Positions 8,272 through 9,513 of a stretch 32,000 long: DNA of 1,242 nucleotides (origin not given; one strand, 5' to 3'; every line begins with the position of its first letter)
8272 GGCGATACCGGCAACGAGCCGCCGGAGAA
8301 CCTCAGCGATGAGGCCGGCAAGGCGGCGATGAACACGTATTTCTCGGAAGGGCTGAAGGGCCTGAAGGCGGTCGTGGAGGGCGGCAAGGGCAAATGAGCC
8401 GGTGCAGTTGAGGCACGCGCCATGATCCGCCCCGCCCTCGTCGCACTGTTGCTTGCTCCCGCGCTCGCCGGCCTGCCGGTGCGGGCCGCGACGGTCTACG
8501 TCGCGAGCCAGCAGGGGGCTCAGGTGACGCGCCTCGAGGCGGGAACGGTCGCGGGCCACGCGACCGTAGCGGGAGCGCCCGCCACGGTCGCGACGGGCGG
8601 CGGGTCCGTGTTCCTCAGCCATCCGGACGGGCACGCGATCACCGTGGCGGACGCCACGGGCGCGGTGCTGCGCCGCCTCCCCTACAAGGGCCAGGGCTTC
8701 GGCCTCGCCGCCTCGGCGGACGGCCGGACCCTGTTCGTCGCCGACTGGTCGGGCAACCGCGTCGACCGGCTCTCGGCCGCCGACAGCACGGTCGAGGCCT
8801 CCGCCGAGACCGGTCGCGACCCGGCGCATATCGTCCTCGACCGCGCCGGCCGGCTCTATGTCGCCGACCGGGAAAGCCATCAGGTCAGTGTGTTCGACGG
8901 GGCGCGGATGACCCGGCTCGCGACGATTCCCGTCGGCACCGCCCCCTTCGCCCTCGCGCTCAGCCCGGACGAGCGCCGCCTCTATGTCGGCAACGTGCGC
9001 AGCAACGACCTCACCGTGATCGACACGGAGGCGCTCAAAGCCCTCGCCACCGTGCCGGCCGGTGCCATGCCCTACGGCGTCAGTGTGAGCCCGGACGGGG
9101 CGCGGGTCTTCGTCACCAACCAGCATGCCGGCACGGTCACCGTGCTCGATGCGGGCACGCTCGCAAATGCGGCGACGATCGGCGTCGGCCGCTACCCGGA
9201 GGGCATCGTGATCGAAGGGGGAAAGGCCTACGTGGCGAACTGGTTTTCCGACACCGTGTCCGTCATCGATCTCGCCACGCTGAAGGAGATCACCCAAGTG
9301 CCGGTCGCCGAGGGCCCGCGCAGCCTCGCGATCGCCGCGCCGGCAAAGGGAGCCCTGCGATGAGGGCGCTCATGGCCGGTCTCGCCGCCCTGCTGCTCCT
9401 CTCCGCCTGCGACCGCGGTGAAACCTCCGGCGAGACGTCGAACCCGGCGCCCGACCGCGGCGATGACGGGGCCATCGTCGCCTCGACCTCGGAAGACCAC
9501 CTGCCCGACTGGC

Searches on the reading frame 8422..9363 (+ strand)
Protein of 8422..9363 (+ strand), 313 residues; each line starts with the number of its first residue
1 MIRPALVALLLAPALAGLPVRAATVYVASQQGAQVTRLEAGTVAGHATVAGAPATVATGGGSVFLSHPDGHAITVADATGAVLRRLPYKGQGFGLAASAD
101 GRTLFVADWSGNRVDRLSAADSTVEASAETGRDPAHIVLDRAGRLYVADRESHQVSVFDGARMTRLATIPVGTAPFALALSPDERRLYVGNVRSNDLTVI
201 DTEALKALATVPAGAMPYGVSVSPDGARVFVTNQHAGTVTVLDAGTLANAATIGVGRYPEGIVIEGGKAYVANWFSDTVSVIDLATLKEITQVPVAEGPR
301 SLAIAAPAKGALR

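Call 22: find_encoding_contigs(protein=window:8422-9363:+, flank=10000, max_places=5)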
Protein window:8422-9363:+ (313 aa): 23 contigs read that carry it; 5 places shown.
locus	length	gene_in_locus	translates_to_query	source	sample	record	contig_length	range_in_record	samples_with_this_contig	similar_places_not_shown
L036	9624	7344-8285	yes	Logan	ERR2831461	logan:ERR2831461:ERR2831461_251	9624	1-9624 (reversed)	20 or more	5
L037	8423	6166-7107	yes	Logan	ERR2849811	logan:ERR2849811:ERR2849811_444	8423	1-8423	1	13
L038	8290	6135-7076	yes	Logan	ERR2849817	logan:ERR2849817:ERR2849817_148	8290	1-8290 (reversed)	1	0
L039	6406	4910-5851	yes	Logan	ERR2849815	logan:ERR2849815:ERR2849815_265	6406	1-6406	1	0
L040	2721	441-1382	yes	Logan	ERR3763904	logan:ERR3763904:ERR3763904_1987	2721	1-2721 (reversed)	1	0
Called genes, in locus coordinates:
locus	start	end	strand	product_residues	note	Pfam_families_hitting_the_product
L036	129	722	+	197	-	PF00034:Cytochrom_C, PF13442:Cytochrome_CBB3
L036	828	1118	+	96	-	PF02315:MDH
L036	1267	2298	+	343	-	PF20030:bpMoxR, PF07726:AAA_3, PF07728:AAA_5, PF17863:AAA_lid_2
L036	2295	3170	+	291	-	PF01882:DUF58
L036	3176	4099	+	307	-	-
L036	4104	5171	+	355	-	PF00092:VWA (weak), PF13519:VWA_2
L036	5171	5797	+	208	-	-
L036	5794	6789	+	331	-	PF13519:VWA_2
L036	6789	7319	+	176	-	PF10604:Polyketide_cyc2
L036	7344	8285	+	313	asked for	PF08450:SGL (faint), PF10282:Lactonase (faint), PF25174:Beta-prop_THOC3 (weak), PF24684:Vgb_lyase, PF01436:NHL (faint), PF21783:YNCE, PF02239:Cytochrom_D1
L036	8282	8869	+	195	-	PF27243:MoxZ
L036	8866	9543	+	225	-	PF00072:Response_reg, PF00196:GerE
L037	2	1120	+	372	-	?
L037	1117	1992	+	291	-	PF01882:DUF58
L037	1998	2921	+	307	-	-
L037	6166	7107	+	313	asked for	PF08450:SGL (faint), PF10282:Lactonase (faint), PF25174:Beta-prop_THOC3 (weak), PF24684:Vgb_lyase, PF01436:NHL (faint), PF21783:YNCE, PF02239:Cytochrom_D1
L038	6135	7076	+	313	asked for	PF08450:SGL (faint), PF10282:Lactonase (faint), PF25174:Beta-prop_THOC3 (weak), PF24684:Vgb_lyase, PF01436:NHL (faint), PF21783:YNCE, PF02239:Cytochrom_D1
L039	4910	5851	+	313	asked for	PF08450:SGL (faint), PF10282:Lactonase (faint), PF25174:Beta-prop_THOC3 (weak), PF24684:Vgb_lyase, PF01436:NHL (faint), PF21783:YNCE, PF02239:Cytochrom_D1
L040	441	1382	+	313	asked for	PF08450:SGL (faint), PF10282:Lactonase (faint), PF25174:Beta-prop_THOC3 (weak), PF24684:Vgb_lyase, PF01436:NHL (faint), PF21783:YNCE, PF02239:Cytochrom_D1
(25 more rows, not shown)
